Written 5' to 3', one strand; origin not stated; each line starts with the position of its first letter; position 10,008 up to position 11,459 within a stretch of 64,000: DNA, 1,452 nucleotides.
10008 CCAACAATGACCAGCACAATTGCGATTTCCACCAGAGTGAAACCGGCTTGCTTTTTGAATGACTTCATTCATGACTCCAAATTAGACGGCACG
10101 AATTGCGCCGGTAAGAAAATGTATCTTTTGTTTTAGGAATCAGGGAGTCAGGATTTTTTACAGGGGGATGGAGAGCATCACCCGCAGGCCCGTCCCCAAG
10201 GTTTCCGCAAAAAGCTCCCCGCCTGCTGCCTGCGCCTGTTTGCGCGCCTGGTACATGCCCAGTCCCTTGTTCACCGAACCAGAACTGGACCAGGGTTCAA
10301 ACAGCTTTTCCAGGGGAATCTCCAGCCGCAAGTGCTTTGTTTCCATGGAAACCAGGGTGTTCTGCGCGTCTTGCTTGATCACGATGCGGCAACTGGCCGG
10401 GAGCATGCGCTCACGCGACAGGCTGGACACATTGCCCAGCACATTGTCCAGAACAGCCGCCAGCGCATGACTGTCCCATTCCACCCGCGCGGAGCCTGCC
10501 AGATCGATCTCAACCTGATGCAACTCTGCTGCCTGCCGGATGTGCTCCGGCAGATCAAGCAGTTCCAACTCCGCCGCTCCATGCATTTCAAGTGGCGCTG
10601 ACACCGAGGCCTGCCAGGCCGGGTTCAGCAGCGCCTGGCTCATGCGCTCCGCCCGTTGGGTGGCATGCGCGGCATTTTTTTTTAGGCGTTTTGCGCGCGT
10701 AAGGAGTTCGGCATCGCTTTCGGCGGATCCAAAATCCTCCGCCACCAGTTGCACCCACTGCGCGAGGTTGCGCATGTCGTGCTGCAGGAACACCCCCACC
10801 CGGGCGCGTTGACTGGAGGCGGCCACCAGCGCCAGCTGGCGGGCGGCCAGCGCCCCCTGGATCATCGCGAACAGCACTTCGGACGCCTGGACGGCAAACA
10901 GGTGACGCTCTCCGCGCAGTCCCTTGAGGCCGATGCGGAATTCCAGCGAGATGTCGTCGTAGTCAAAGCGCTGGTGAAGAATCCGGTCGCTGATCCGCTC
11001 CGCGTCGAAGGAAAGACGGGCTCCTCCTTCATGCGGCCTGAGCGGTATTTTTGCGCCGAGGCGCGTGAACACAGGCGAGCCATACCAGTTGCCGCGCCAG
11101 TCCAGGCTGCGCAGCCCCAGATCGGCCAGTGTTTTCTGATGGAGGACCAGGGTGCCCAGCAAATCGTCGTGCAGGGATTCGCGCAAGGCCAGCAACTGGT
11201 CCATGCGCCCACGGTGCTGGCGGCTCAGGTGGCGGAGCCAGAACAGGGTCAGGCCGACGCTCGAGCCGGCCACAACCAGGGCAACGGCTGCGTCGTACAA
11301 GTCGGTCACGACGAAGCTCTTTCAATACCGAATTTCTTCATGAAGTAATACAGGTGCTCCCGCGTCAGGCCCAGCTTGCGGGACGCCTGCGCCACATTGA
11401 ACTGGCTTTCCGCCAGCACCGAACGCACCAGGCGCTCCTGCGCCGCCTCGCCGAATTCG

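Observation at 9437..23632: MSHA-like pilus operon carrying its own miniature PrsK/PrsR-like two-component pair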

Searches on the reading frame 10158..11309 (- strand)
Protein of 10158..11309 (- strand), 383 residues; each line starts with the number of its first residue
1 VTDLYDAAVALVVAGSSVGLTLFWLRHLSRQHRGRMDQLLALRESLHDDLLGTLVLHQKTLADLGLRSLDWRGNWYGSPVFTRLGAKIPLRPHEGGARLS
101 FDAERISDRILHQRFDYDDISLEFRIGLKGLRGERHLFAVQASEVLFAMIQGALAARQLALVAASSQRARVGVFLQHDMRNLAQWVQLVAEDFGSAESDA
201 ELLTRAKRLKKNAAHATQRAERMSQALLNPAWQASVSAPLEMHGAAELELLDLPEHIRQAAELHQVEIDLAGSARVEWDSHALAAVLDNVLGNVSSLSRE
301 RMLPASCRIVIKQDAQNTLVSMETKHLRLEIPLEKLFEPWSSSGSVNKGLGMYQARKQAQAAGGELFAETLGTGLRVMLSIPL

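Call 5: search_protein_families(library=ncbifam, proteins=[window:10158-11309:-], max_evalue=0.01)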
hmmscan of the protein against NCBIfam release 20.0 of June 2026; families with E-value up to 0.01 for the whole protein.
window:10158-11309:- (383 aa): 1 family
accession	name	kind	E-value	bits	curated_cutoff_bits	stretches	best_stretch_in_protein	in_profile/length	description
TIGR02916.1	PEP_his_kin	equivalog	1.4e-07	30.5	300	1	155-382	462-679/679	XrtA/PEP-CTERM system histidine kinase PrsK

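Call 6: search_protein_families(library=pfam, proteins=[window:10158-11309:-], max_evalue=0.01)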
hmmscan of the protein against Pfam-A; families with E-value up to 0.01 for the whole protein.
window:10158-11309:- (383 aa): 1 family
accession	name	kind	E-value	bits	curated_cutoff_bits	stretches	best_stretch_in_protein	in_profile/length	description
PF02518.31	HATPase_c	-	0.0041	18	26.4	0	279-383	2-109/111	Histidine kinase-, DNA gyrase B-, and HSP90-like ATPase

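Call 10: find_homologous_proteins(query=window:10158-11309:-)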
Query window:10158-11309:- (383 aa): 110 proteins with E <= 0.001 among 8000 candidates.
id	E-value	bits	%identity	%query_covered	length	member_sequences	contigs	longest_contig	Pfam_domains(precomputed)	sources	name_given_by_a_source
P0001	5.4e-244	827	100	100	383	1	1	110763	-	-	-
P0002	5.2e-214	728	87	100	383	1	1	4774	-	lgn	-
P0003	5.5e-214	728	88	100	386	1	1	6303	-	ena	-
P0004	6.6e-214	728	88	100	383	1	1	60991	-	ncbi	-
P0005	1.3e-213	727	86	100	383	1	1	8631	-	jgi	jgi:hypothetical protein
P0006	2.0e-213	726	87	100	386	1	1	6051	-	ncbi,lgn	-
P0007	2.1e-213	726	87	100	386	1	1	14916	-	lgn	-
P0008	2.4e-213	726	88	100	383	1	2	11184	-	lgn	-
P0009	1.2e-212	724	87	100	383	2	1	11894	-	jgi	-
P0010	1.7e-212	723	87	100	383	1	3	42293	-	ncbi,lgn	-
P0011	9.0e-212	721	87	100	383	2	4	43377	-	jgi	-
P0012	1.1e-211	721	87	100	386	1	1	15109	-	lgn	-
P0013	1.2e-211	721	87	100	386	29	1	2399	-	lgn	-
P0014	1.7e-211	720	86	100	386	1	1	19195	-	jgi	jgi:hypothetical protein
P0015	2.9e-211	719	87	100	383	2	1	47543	-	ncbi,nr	ncbi:MAG: hypothetical protein C0428_17545 [Polaromonas sp.]|nr:hypothetical protein [Polaromonas sp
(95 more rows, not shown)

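Call 13: find_related_loci(query=A1, collection=genome_contigs, flank=10000)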
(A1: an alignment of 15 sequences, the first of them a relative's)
Query A1 (383 aa) in genome_contigs; peptide patterns used: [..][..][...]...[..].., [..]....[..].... (x = any residue, [..] = any of these).
223 stretches matched a pattern; 152 encode a relative of the query (tblastn E <= 1e-3); the best 80 are kept; 80 distinct loci.
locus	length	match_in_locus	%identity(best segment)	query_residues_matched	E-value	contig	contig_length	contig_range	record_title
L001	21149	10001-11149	88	1-383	0e+0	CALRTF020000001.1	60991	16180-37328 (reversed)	MAG: Acidovorax caeni isolate JJ-JE56-12-2-m2-bin40 genome assembly, contig: JJ-RDS211-73-C44, whole genome shotgun sequ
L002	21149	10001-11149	86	1-383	0e+0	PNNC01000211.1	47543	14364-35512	MAG: Polaromonas sp. isolate BC.025 BC_1000505_47543, whole genome shotgun sequence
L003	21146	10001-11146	84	1-382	0e+0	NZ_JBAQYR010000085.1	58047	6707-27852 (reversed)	MAG: Polaromonas sp. isolate MFD06263_ilm_asm_bin10 k127_170211, whole genome shotgun sequence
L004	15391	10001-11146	87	1-382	0e+0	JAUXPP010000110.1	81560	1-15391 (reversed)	MAG: Polaromonas sp. isolate C12_concoct.bin.109_sub C12_k141_325163, whole genome shotgun sequence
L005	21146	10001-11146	82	1-382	0e+0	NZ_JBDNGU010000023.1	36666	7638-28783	MAG: Polaromonas sp. isolate concoct.226.WLB k141_134013, whole genome shotgun sequence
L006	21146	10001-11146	81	1-382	0e+0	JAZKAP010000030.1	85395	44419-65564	MAG: Pseudomonadota bacterium isolate ADI_H3L2_1_122_18_3-bin032_1 ADIH3L21_B032_1_000000000030, whole genome shotgun se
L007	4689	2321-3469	71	1-382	0e+0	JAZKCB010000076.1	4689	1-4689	MAG: Pseudomonadota bacterium isolate ADI_H3L2_122-bin014 ADIH3L2_B014_0_000000000076, whole genome shotgun sequence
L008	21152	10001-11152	70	1-383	4e-174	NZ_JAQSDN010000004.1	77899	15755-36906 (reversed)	MAG: Polaromonas sp. isolate D1-2020 MAG014 NODE_118_length_77899_cov_11.209534, whole genome shotgun sequence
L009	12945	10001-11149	70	1-382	9e-173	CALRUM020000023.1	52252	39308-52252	MAG: Asaia bogorensis isolate JJ-KV1159-161-1-m1-bin286 genome assembly, contig: JJ-TH355-119-C125, whole genome shotgun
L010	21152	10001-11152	69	1-382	4e-172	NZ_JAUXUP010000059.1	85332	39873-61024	MAG: Polaromonas sp. isolate C15_concoct.bin.134 C15_k141_146456, whole genome shotgun sequence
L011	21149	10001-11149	71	1-382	2e-169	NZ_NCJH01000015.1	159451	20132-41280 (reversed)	MAG: Polaromonas sp. 39-63-25 lw04302015_39_scaffold_75, whole genome shotgun sequence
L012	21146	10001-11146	71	1-382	3e-169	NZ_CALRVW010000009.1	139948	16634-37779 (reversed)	MAG: Polaromonas sp. YR568 isolate JJ-MEM5D2-223-4-m1-bin343 JJ-MEM5D2-223-C45, whole genome shotgun sequence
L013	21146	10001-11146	70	1-382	3e-169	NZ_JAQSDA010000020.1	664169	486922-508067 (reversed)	MAG: Polaromonas sp. isolate U-2019 MAG005 NODE_3_length_664169_cov_26.020667, whole genome shotgun sequence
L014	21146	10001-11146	69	1-382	8e-168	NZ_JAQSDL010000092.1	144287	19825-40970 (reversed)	MAG: Polaromonas sp. isolate K-2018 MAG002 NODE_60_length_144287_cov_30.992422, whole genome shotgun sequence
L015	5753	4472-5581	61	1-382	2e-131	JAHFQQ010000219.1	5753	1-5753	MAG: Polaromonas sp. isolate nzgw554 NODE_5211_length_5754_cov_2.644239, whole genome shotgun sequence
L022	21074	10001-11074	45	5-381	2e-75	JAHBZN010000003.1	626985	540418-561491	MAG: Ramlibacter sp. isolate ACE_PRO44 PRO44_3, whole genome shotgun sequence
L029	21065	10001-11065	32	3-382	3e-43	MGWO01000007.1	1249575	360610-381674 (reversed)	MAG: Gallionellales bacterium GWA2_54_124 GWA2_Gallionellales_54_124_2, whole genome shotgun sequence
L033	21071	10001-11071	33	8-382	2e-41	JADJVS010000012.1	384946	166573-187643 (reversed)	MAG: Sulfuritalea sp. isolate Hjor_18-Q3-R7-51_MAXAC.006 tig00119759-10-3847300, whole genome shotgun sequence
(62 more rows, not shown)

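Call 21: search_protein_families(library=ncbifam, alignment_id=A1, max_evalue=0.01)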
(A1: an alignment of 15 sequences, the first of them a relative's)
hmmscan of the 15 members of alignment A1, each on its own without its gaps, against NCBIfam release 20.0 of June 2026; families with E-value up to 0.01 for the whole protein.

A. member 1, P0001 (383 aa): 1 family
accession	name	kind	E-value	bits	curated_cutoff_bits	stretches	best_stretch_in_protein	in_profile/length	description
TIGR02916.1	PEP_his_kin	equivalog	1.4e-07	30.5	300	1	155-382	462-679/679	XrtA/PEP-CTERM system histidine kinase PrsK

B. families by the number of members that match (of 15 scanned): 13 families
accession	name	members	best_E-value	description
TIGR02916.1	PEP_his_kin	13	6.4e-12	XrtA/PEP-CTERM system histidine kinase PrsK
NF008468.0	PRK11360.1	8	2.9e-06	two-component system sensor histidine kinase AtoS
NF033091.0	HK_VanS_ACDEFG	6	1.4e-06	vancomycin resistance histidine kinase VanS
NF008312.0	PRK11100.1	3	0.00012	two-component system sensor histidine kinase CreC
NF040750.1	tetrathio_HK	2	0.0011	tetrathionate respiration histidine kinase TtrS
NF010411.0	PRK13837.1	2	0.002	two-component system VirA-like sensor kinase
NF007898.0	PRK10604.1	1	0.00023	two-component system sensor histidine kinase RstB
NF008298.1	PRK11086.1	1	0.00085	DcuS/MalK family sensor histidine kinase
NF012163.2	BaeS_SmeS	1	0.0017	sensor histidine kinase efflux regulator BaeS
NF058527.1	HistKinChvGCaul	1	0.0039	two-component sensor histidine kinase ChvG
NF033092.0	HK_WalK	1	0.0059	cell wall metabolism sensor histidine kinase WalK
NF041777.1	sens_FixL_Rhizob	1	0.0064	sensor protein FixL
NF011874.0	PRK15347.1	1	0.0082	two component system sensor kinase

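Call 40: search_dna_similar(query=window:10158-11309:-, collection=plasmids, mode=protein, max_rows=30, max_evalue=0.001)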
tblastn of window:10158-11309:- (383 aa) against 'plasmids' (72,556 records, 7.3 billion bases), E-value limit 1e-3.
Records with a match: 3; places in all: 3; records where one place covers at least 80% of the query: 0.
Best place of each record, by identity: <60% 3.
By first word of the organism name: Paraburkholderia 2; Caballeronia 1.
By predicted mobility (MOB-suite, as given by PLSDB): non-mobilizable 2; conjugative 1.
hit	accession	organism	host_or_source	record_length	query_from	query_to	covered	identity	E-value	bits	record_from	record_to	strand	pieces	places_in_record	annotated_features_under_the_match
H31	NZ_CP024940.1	Paraburkholderia hospita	soil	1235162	174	366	50%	28.0%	4e-6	57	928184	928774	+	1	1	record has no annotation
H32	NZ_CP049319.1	Caballeronia sp. SBC2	whole organism,soil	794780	170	383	56%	24.1%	5e-4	50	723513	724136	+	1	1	HAMP domain-containing sensor histidine kinase | sigma-54 dependent transcriptional regulator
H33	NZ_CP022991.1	Paraburkholderia aromaticivorans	-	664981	174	370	51%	25.2%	1e-3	49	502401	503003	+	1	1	sensor histidine kinase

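Call 50: search_solved_structures(query=A3, max_evalue=0.001, show_alignments=2)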
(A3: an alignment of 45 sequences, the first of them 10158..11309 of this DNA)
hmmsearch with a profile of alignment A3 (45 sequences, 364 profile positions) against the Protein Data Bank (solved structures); distinct sequences matched with E-value up to 0.001: 15.
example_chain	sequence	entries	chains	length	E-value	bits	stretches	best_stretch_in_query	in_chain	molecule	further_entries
8dx0_A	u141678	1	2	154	2.2e-09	40.2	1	244-362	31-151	Histidine kinase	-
9rcc_A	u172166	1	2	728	9e-09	38.2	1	157-363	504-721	Bacteriophytochrome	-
9eut_A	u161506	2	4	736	9.2e-09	38.2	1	157-363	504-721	Bacteriophytochrome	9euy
3a0t_A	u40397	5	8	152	5.6e-08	35.6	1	253-362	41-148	Sensor protein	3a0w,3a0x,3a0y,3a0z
3a0r_A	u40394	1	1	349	3.8e-07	32.9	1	253-362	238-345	Sensor protein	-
8u4x_A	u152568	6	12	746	1.1e-06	31.3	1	139-361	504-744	histidine kinase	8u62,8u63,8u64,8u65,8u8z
3sl2_A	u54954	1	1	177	1.2e-06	31.2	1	251-363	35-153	Sensor histidine kinase yycG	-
9jfj_A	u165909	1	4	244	2.7e-06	30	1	194-362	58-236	Sensor histidine kinase ZraS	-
8dvq_A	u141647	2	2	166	5.1e-06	29.1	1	243-362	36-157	Sensor protein VanS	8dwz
9p6i_A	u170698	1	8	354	9e-06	28.3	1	251-363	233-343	histidine kinase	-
4gcz_A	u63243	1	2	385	7.1e-05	25.4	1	206-362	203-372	Blue-light photoreceptor, Sensor protein fixL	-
8a7f_A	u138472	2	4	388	7.3e-05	25.4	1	206-362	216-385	Putative Sensory box protein,Sensor protein FixL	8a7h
8a3u_A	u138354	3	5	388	7.3e-05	25.3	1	206-362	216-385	Putative Sensory box protein,Sensor protein FixL | Putative Sensory box protein,Putative Sensory box protein,Sensor protein FixL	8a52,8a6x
1r62_A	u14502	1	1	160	0.00012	24.6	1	282-362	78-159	Nitrogen regulation protein NR(II)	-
7zp0_A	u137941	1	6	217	0.00016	24.2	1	233-361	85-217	Sensor protein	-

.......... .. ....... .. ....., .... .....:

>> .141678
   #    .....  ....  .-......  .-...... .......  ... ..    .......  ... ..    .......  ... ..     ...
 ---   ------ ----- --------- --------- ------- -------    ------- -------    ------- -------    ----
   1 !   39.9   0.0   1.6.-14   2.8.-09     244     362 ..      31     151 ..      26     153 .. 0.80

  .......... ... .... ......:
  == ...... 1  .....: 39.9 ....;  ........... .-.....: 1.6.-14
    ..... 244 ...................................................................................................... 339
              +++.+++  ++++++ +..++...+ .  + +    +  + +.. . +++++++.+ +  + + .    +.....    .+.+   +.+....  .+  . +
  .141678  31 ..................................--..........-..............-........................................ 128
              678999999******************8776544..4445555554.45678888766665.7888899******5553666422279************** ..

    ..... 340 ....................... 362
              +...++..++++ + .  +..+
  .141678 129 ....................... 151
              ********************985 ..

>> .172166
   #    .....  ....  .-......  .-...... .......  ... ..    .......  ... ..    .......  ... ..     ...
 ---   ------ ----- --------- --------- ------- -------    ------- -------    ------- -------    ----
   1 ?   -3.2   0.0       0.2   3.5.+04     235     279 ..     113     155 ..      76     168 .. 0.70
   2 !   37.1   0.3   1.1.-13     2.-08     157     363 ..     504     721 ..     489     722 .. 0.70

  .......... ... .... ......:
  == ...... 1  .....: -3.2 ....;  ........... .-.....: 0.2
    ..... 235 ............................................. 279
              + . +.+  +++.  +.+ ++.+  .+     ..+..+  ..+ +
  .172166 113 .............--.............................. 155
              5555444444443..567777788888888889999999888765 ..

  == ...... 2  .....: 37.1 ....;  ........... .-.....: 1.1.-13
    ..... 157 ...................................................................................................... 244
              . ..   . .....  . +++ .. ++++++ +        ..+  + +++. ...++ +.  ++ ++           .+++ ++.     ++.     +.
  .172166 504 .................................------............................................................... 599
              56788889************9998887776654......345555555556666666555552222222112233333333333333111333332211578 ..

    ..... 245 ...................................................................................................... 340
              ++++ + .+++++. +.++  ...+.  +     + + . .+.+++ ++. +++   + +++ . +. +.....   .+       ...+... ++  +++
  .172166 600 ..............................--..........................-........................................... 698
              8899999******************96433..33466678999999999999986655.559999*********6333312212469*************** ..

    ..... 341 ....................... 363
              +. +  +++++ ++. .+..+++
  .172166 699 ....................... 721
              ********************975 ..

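Call 56: find_encoding_contigs(protein=L029:1583-3319:+, flank=10000, max_places=2)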
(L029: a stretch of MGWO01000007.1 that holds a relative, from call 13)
Protein L029:1583-3319:+ (578 aa): 11 contigs read that carry it; 2 places shown.
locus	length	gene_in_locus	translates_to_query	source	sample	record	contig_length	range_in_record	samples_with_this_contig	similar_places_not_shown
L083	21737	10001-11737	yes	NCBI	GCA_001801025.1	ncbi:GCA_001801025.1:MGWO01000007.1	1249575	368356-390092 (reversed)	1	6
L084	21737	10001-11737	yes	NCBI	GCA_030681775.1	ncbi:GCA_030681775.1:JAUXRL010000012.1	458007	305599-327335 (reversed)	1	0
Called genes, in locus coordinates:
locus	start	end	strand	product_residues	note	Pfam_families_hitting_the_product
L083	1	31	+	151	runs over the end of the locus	PF00692:dUTPase, PF22769:DCD (weak)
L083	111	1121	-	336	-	PF08308:PEGA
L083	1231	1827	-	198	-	PF00571:CBS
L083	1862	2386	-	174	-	PF00293:NUDIX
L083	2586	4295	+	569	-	PF00587:tRNA-synt_2b, PF04073:tRNA_edit, PF03129:HGTP_anticodon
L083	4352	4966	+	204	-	PF01464:SLT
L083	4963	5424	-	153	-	PF00578:AhpC-TSA, PF08534:Redoxin, PF02630:SCO1-SenC (weak), PF00085:Thioredoxin (weak), PF13905:Thioredoxin_8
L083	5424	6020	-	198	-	PF03350:UPF0114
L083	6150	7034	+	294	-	PF13191:AAA_16 (faint), PF13401:AAA_22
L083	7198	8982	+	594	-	PF00263:Secretin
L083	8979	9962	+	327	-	PF00515:TPR_1 (faint), PF07719:TPR_2 (faint), PF13176:TPR_7 (faint), PF13181:TPR_8 (faint), PF13428:TPR_14 (faint), PF13432:TPR_16 (weak), PF16918:PknG_TPR (weak), PF13424:TPR_12 (weak), +4 more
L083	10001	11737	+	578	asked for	PF05157:MshEN, PF00437:T2SSE, PF13191:AAA_16 (faint)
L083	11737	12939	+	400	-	PF28597:T2SSF_N, PF00482:T2SSF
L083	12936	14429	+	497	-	-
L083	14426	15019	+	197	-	-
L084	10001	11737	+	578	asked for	PF05157:MshEN, PF00437:T2SSE, PF13191:AAA_16 (faint)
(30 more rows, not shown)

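Call 58: predict_structure(alignment_id=A3)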
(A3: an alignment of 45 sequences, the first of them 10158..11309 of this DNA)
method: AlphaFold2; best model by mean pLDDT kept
length: 383 residues; sequences in the alignment: 45
mean_pLDDT: 81.6   pTM: 0.71
mean pLDDT of the five models: 81.6, 80.6, 80.5, 79.9, 79.5
residues with pLDDT >= 90: 144; 70-90: 162; 50-70: 51; < 50: 26
segments of 3 or more residues with pLDDT < 50: 94-98, 232-244, 343-346
pLDDT, mean of each block of 10 residues (from residue 1): 72 92 89 89 88 92 91 91 88 50 61 91 92 88 94 88 65 60 75 84 81 72 62 41 62 94 90 94 89 86 92 96 88 83 56 88 91 92 92
secondary structure, 60 per line:
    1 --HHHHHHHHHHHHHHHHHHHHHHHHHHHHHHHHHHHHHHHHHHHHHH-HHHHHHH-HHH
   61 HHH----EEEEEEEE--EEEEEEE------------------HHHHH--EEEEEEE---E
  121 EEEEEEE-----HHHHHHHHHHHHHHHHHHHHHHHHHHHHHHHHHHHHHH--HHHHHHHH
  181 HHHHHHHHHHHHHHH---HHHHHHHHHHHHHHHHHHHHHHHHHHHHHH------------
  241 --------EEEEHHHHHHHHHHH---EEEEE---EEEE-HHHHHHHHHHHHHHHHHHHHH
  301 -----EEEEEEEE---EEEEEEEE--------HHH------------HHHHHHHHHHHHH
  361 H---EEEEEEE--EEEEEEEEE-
elements in order: H3-48 H50-56 H58-63 E68-75 E78-84 H103-107 E110-116 E120-127 H133-170 H173-195 H199-228 E249-252 H253-263 E267-271 E275-278 H280-300 E306-313 E317-324 H348-361 E365-371 E374-382

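Call 60: find_encoding_contigs(protein=L033:2424-4145:+, flank=10000, max_places=1)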
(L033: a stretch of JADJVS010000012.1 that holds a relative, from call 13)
Protein L033:2424-4145:+ (573 aa): no gene with exactly this product is on record in the collection.

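Call 61: find_encoding_contigs(protein=L022:1568-3286:+, flank=10000, max_places=1)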
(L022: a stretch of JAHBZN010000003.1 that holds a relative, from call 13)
Protein L022:1568-3286:+ (572 aa): 3 contigs read that carry it; 1 place shown.
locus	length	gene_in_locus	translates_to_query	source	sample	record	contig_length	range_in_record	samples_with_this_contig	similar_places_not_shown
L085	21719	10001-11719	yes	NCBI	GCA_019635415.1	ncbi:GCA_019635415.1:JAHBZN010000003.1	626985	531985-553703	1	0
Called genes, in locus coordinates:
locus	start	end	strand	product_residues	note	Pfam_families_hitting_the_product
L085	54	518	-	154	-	-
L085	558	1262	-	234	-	PF03741:TerC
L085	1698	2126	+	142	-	PF12512:DUF3717, PF06945:DUF1289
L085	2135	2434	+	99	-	PF09413:DUF2007 (faint)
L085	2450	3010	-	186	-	PF07152:YaeQ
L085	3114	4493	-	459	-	PF00206:Lyase_1, PF08328:ASL_C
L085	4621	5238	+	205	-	PF02798:GST_N, PF13417:GST_N_3, PF13409:GST_N_2, PF00043:GST_C, PF14497:GST_C_3 (weak), PF13410:GST_C_2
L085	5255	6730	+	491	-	PF13191:AAA_16, PF13401:AAA_22, PF05036:SPOR (weak)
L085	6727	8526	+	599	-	PF00263:Secretin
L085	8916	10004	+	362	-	PF13428:TPR_14 (faint), PF13432:TPR_16, PF14559:TPR_19 (weak), PF23914:TPR_CcmH_CycH (weak), PF00515:TPR_1 (weak), PF07719:TPR_2 (weak), PF13424:TPR_12 (weak), PF13432:TPR_16 (weak), +7 more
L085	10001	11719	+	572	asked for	PF05157:MshEN, PF00437:T2SSE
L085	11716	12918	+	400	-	PF28597:T2SSF_N (weak), PF00482:T2SSF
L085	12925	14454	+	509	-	-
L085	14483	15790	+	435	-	PF02369:Big_1 (faint), PF09134:Invasin_D3 (faint)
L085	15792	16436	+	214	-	-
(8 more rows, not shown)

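Call 62: find_encoding_contigs(protein=L013:2746-4461:+, flank=10000, max_places=1)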
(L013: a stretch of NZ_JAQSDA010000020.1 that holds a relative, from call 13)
Protein L013:2746-4461:+ (571 aa): 2 contigs read that carry it; 1 place shown.
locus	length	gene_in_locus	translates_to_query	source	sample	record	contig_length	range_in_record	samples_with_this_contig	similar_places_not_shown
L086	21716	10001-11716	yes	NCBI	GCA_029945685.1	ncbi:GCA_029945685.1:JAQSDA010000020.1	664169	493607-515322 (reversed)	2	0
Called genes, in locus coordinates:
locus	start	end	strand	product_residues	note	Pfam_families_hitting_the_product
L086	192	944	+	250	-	PF00149:Metallophos, PF12850:Metallophos_2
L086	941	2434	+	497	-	PF07714:PK_Tyr_Ser-Thr, PF00069:Pkinase, PF01636:APH (faint), PF03109:ABC1 (weak), PF00582:Usp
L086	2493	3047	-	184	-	PF00989:PAS, PF13188:PAS_8, PF13426:PAS_9, PF00196:GerE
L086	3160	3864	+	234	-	PF01144:CoA_trans, PF16957:Mal_decarbox_Al (weak)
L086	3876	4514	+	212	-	PF01144:CoA_trans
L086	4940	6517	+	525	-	PF13191:AAA_16, PF13401:AAA_22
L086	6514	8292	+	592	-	PF00263:Secretin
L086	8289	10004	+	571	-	PF13428:TPR_14 (faint), PF00515:TPR_1 (faint), PF07719:TPR_2 (faint), PF13176:TPR_7 (faint), PF13181:TPR_8 (faint), PF13432:TPR_16, PF14559:TPR_19, PF23914:TPR_CcmH_CycH, +2 more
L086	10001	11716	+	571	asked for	PF05157:MshEN, PF00437:T2SSE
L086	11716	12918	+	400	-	PF28597:T2SSF_N (weak), PF00482:T2SSF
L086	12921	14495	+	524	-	-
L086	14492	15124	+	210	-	-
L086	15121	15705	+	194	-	-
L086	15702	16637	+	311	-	PF07963:N_methyl (faint)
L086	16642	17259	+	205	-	PF00072:Response_reg, PF02954:HTH_8 (weak)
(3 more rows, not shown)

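Call 63: fold_search(model_id=the predicted structure, library=pdb)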
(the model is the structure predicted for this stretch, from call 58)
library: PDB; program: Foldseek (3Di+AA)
matches with E <= 10: 675; with E <= 0.001: 323
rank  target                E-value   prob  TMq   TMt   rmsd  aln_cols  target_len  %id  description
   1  9eut_A                4.1e-10  1.00  0.34  0.20  16.4       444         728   15  Cryo-EM structure of the full-length Pseudomonas aeruginosa bacteriophytochrome in its Pr state (released 2024-09-04)
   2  4gcz_A                8.7e-10  1.00  0.33  0.34  19.9       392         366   14  Structure of a blue-light photoreceptor (released 2013-06-19)
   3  8a7f_A                1.5e-09  1.00  0.32  0.33  25.3       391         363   14  Crystal structure of a chimeric LOV-Histidine kinase SB2F1-I66R mutant (asymmetrical variant, trigonal form with long  (released 2024-01-10)
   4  6rfv_B                1.9e-09  1.00  0.33  0.50   8.4       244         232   16  Revisiting pH-gated conformational switch. Complex HK853-RR468 pH 7 (released 2020-02-19)
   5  6rgz_A                2.3e-09  1.00  0.32  0.48   8.6       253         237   16  Revisiting pH-gated conformational switch. Complex HK853-RR468 pH 6.5 (released 2020-02-19)
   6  9a5d_A                2.7e-09  1.00  0.34  0.23  19.5       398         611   14  Integrative model of WALK-YYCH by crosslinking MS and deep learning (released 2024-09-18)
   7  8vc9_C                2.8e-09  1.00  0.33  0.33  22.3       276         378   12  Hybrid response regulator LvrB from Leptospira / phosphorylated REC form (released 2024-12-18)
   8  5uht_A                3.5e-09  1.00  0.34  0.50   7.5       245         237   17  Structure of the Thermotoga maritima HK853-BeF3-RR468 complex at pH 5.0 (released 2017-12-27)
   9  8vc9_F                3.5e-09  1.00  0.30  0.30  22.0       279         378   11  Hybrid response regulator LvrB from Leptospira / phosphorylated REC form (released 2024-12-18)
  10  8vc9_E                3.7e-09  1.00  0.32  0.33  22.5       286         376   12  Hybrid response regulator LvrB from Leptospira / phosphorylated REC form (released 2024-12-18)
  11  5c93_A                4.1e-09  1.00  0.32  0.49   9.2       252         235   16  Histidine kinase with ATP (released 2016-07-27)
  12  6rgy_A                4.6e-09  1.00  0.33  0.50   7.9       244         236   17  Revisiting pH-gated conformational switch. Complex HK853-RR468 pH 7.5 (released 2020-02-19)
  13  6azr_A                4.6e-09  1.00  0.33  0.49   8.0       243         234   16  Crystal structure of the T264A HK853cp-BeF3-RR468 complex (released 2017-12-27)
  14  4zki_A                5.4e-09  1.00  0.35  0.54   9.2       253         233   17  The crystal structure of Histidine Kinase YycG with ADP (released 2016-05-04)
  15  8a7f_B                5.4e-09  1.00  0.33  0.35  25.5       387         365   13  Crystal structure of a chimeric LOV-Histidine kinase SB2F1-I66R mutant (asymmetrical variant, trigonal form with long  (released 2024-01-10)
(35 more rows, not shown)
